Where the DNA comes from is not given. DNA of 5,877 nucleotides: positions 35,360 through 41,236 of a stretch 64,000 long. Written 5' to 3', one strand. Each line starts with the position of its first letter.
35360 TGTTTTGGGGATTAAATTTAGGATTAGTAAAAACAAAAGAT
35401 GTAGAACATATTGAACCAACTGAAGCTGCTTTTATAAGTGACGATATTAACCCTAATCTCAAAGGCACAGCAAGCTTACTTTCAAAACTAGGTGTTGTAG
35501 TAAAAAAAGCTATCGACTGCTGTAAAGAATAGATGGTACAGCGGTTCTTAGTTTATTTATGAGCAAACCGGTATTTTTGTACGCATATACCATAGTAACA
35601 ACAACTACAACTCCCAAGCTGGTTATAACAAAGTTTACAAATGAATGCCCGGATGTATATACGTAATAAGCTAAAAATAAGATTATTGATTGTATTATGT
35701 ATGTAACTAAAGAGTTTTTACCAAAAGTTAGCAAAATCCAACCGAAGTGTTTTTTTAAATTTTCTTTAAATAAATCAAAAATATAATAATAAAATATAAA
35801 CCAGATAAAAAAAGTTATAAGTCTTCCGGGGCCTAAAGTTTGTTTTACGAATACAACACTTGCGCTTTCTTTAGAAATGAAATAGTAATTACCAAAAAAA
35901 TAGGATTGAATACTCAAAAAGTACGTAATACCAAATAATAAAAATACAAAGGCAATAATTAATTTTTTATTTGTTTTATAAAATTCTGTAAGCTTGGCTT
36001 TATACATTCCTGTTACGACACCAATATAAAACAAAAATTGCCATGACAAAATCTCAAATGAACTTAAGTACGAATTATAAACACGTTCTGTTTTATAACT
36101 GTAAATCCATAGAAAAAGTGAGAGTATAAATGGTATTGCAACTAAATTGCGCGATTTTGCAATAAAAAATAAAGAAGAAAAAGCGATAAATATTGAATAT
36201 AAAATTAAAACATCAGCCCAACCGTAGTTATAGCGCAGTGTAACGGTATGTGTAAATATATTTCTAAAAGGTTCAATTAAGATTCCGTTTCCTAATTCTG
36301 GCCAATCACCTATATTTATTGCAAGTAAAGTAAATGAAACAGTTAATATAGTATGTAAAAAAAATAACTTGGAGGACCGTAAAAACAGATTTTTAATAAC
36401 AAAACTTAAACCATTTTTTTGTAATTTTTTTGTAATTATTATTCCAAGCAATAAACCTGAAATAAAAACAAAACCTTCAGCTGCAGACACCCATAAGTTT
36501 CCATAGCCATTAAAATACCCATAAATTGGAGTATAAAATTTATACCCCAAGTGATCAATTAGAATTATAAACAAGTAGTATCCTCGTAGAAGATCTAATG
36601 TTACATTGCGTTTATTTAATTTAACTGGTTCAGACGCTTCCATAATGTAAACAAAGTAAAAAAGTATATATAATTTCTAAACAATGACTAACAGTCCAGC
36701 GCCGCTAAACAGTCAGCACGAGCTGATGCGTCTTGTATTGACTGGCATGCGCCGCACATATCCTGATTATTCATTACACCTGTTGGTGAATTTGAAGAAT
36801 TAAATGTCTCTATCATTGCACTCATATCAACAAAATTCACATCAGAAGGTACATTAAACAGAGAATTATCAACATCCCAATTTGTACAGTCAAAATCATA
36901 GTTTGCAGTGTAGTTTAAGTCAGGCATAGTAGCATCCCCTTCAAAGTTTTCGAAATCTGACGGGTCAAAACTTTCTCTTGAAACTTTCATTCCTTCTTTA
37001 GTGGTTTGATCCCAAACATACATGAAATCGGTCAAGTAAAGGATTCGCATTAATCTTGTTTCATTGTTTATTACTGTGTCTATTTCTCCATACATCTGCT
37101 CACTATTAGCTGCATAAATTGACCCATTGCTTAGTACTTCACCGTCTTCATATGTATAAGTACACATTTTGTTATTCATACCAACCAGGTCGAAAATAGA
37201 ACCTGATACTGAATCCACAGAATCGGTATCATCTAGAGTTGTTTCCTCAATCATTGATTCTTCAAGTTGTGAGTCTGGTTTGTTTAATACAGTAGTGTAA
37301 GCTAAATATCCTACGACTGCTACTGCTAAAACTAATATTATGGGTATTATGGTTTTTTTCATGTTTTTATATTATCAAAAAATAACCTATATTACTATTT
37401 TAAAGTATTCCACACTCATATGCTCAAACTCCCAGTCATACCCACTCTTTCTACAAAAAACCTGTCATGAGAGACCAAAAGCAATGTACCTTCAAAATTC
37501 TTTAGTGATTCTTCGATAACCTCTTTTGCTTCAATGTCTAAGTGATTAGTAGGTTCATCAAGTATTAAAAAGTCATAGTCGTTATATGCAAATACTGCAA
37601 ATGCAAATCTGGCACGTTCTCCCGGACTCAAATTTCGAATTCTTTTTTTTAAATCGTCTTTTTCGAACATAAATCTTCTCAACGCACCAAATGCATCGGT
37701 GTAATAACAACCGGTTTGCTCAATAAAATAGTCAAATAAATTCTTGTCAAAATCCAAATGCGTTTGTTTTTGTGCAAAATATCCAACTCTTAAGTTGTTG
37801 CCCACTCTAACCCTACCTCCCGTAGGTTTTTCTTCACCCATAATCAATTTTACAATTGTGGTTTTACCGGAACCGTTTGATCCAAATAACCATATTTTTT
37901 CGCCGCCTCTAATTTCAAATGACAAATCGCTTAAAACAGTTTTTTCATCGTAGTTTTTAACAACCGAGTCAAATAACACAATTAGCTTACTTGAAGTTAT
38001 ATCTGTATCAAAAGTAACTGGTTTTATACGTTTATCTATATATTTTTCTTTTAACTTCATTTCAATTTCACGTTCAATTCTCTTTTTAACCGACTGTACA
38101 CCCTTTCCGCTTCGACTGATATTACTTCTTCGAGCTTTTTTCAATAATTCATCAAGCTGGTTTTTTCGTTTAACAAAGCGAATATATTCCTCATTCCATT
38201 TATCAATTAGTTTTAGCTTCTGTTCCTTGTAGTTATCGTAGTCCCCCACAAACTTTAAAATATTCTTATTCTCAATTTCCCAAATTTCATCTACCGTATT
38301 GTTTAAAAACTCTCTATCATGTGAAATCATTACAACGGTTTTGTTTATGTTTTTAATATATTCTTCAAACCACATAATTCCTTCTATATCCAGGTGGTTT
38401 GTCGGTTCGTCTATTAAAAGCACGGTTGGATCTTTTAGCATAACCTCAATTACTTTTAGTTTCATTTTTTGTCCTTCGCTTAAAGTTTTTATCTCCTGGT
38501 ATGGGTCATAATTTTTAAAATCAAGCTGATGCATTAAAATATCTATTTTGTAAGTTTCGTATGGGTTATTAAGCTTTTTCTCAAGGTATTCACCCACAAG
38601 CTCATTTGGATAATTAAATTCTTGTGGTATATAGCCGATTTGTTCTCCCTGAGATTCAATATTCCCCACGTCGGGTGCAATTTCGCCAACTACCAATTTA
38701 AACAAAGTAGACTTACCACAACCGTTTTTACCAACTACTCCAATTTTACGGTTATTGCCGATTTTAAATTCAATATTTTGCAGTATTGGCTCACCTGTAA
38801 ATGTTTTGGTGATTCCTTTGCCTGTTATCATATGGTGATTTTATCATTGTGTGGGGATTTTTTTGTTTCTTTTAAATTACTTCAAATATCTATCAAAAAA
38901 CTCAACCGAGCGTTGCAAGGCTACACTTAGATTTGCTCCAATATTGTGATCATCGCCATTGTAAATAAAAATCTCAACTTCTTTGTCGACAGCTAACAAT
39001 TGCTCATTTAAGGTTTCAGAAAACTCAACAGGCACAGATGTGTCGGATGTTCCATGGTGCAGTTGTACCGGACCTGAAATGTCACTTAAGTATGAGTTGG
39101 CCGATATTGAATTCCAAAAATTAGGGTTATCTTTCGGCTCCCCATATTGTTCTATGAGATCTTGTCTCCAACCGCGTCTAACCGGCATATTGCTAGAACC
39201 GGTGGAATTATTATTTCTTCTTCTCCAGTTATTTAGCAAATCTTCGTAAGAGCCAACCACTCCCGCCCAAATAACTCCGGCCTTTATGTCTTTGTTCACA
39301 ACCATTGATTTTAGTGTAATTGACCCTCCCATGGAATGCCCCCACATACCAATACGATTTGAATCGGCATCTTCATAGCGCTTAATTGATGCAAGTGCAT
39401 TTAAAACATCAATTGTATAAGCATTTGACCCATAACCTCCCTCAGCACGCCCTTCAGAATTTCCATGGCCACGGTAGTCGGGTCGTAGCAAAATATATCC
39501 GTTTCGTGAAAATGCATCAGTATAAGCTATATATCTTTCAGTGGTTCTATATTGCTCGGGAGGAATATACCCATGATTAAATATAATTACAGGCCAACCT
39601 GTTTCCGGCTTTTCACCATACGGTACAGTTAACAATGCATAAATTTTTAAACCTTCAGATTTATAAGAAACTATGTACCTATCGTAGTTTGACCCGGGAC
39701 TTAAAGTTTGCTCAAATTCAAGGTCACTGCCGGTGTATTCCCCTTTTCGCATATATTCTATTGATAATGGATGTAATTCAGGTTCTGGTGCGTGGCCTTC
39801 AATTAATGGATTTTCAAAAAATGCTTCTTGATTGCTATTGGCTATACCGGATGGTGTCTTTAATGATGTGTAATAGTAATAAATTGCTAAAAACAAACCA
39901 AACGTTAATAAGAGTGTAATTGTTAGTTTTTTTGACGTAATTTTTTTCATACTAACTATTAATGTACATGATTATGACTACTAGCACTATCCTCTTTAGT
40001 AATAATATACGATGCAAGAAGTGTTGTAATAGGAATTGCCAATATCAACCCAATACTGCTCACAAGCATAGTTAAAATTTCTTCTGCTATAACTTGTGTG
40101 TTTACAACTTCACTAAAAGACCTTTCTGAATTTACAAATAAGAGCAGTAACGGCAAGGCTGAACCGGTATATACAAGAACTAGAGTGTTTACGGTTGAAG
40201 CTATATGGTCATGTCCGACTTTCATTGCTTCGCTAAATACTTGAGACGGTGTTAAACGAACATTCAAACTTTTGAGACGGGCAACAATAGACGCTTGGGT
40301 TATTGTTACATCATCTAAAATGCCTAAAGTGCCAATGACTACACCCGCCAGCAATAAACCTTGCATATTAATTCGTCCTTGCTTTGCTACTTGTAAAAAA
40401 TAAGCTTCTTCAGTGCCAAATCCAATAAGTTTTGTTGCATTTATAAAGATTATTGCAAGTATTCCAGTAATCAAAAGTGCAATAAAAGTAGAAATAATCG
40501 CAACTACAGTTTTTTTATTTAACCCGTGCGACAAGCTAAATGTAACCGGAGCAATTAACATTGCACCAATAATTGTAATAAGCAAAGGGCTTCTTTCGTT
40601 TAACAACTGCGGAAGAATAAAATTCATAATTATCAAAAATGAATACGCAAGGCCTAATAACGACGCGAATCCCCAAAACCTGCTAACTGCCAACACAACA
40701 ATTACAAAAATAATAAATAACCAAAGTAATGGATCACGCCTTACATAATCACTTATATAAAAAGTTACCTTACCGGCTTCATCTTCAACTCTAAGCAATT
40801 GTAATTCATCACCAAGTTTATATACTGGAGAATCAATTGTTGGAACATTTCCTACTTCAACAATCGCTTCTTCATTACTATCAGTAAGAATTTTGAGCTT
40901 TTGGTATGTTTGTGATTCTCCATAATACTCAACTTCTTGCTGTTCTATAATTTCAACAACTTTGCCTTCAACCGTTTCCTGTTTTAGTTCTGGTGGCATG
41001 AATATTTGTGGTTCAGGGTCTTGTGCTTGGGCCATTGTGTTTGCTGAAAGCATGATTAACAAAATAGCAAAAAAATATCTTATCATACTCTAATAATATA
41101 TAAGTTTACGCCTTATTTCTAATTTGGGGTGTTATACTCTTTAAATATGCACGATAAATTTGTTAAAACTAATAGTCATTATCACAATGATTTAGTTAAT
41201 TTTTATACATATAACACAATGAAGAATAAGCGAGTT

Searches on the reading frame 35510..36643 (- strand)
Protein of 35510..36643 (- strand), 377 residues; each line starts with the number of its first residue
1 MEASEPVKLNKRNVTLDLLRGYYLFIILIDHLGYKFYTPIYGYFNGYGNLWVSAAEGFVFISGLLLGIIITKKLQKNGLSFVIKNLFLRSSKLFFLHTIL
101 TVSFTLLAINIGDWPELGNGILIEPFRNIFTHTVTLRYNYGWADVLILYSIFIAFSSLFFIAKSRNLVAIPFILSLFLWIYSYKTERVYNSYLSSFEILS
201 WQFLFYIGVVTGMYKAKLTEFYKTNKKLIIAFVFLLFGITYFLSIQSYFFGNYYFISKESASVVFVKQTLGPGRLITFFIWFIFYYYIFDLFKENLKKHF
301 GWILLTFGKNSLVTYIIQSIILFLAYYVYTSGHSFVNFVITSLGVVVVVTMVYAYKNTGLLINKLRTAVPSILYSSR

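Call 88: search_protein_families(library=pfam, proteins=[window:35510-36643:-], max_evalue=0.001)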
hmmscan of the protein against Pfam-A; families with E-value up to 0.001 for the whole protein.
window:35510-36643:- (377 aa): 2 families
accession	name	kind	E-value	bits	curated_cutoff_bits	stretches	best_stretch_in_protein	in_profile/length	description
PF10129.15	OpgC_C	-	2.8e-39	135.5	21.4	1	12-354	1-352/358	OpgC protein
PF01757.29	Acyl_transf_3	-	4.4e-08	33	31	1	15-350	3-322/326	Acyltransferase domain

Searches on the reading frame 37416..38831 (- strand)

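Call 70: search_protein_families(library=pfam, proteins=[window:37416-38831:-], max_evalue=0.001)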
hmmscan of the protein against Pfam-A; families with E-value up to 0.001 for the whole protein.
window:37416-38831:- (471 aa): 11 families
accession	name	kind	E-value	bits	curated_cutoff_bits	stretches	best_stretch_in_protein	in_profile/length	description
PF00005.33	ABC_tran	-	1.6e-48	165.2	25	2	17-145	1-137/137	ABC transporter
PF13304.12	AAA_21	-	1.2e-15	58.8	27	1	387-460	224-303/304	AAA domain, putative AbiEii toxin, Type IV TA system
PF02463.25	SMC_N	-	6e-09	36.1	40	0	366-460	109-202/220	RecF/RecN/SMC N terminal domain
PF25199.1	nSTAND_NTPase5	-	2.1e-06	28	34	0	162-216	69-123/145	Novel STAND NTPase 5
PF13555.12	AAA_29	-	1.2e-05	25.4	27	0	305-327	19-39/61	P-loop containing region of AAA domain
PF00004.35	AAA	-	5.6e-05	24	21.2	0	314-333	2-21/131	ATPase family associated with various cellular activities (AAA)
PF24883.2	NPHP3_N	-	0.00011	22.8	24.8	0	13-52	3-47/164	Nephrocystin 3, N-terminal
PF00910.28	RNA_helicase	-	0.00015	22.7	21.5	0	313-331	1-19/105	RNA helicase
PF01926.29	MMR_HSR1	-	0.00016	22.2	21.9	0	29-117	1-99/113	50S ribosome-binding GTPase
PF05729.18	NACHT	-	0.00055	20.2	26.7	0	30-52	3-25/167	NACHT domain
PF03193.22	RsgA_GTPase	-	0.00067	20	30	0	23-61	103-140/174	RsgA GTPase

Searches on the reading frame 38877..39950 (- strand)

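Call 88: search_protein_families(library=pfam, proteins=[window:38877-39950:-], max_evalue=0.001)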
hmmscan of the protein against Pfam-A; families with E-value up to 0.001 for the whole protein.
window:38877-39950:- (357 aa): 10 families
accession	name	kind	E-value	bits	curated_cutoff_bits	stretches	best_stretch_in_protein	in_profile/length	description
PF12146.15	Hydrolase_4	-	1.1e-14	54.8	27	1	122-231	7-110/239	Serine aminopeptidase, S33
PF00326.27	Peptidase_S9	-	4.7e-14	52.8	22.6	1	147-357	10-211/213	Prolyl oligopeptidase family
PF02129.25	Peptidase_S15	-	4.7e-13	49.9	23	1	100-237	2-135/262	X-Pro dipeptidyl-peptidase (S15 family)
PF01738.24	DLH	-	1.2e-10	41.8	21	1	286-335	137-186/217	Dienelactone hydrolase family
PF20434.5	BD-FAE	-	6.5e-10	39.3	26.8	1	116-318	10-215/215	BD-FAE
PF00561.26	Abhydrolase_1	-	8.2e-08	32.6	25.8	1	120-213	1-84/245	alpha/beta hydrolase fold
PF12697.13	Abhydrolase_6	-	2.9e-07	31.8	26.3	1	145-263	21-122/217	Alpha/beta hydrolase family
PF02230.22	Abhydrolase_2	-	3.2e-06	27.6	23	0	293-338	157-202/217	Phospholipase/Carboxylesterase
PF05448.18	AXE1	-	5.1e-06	25.9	21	0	179-226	157-204/321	Acetyl xylan esterase (AXE1)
PF07859.19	Abhydrolase_3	-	5.1e-05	23.6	25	1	180-336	53-207/210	alpha/beta hydrolase fold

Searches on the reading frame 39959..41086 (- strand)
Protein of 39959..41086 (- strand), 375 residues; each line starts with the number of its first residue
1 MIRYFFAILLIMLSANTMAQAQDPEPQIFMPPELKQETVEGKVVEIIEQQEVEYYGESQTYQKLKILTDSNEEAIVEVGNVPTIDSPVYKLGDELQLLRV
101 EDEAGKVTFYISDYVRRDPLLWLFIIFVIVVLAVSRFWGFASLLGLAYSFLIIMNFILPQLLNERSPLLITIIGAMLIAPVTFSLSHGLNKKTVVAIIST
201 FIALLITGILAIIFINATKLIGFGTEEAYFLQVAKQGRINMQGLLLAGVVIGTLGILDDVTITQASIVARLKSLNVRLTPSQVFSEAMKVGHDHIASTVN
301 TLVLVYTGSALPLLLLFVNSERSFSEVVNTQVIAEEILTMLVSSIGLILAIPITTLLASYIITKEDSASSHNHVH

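Call 70: search_protein_families(library=pfam, proteins=[window:39959-41086:-], max_evalue=0.001)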
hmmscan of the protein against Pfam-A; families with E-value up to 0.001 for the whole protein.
window:39959-41086:- (375 aa): 1 family
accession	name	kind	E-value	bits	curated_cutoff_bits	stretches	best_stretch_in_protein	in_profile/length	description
PF07907.16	YibE_F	-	1.6e-69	234.5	27.2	1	120-359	1-240/241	YibE/F-like protein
